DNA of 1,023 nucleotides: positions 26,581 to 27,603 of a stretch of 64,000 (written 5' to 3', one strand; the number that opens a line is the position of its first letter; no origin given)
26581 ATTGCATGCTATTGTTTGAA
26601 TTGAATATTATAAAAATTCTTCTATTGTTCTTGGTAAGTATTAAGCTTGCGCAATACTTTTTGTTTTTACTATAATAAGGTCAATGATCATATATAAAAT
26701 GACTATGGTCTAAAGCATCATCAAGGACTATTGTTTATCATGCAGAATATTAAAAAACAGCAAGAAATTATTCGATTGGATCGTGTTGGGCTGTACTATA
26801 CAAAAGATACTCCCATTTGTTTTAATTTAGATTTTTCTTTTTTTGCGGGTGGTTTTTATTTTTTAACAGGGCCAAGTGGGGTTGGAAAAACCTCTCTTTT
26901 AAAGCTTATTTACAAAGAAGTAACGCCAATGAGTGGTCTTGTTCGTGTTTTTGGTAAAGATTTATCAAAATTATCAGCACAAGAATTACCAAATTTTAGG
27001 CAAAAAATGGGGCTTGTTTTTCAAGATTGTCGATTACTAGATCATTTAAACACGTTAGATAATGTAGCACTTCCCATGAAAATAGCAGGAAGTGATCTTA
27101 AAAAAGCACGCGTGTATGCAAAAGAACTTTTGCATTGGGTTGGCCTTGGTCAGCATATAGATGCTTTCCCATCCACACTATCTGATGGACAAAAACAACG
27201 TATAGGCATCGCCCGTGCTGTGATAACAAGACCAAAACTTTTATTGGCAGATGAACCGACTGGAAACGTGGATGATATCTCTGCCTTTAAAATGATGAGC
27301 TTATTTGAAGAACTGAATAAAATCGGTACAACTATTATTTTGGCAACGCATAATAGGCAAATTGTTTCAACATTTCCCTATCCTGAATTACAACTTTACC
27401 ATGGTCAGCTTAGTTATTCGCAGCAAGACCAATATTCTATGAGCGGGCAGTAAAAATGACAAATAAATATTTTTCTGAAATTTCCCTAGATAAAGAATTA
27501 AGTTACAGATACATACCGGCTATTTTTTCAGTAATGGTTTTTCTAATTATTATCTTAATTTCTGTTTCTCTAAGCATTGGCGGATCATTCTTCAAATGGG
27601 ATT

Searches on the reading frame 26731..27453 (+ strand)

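Call 40: search_protein_families(library=pfam, proteins=[window:26731-27453:+], max_evalue=0.001)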
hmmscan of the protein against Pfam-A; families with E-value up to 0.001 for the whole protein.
window:26731-27453:+ (240 aa): 2 families
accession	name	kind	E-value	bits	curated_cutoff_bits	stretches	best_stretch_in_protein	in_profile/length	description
PF00005.33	ABC_tran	-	1.8e-31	110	25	1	32-177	3-136/137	ABC transporter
PF13304.12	AAA_21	-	0.00012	22.7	27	0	42-60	1-19/304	AAA domain, putative AbiEii toxin, Type IV TA system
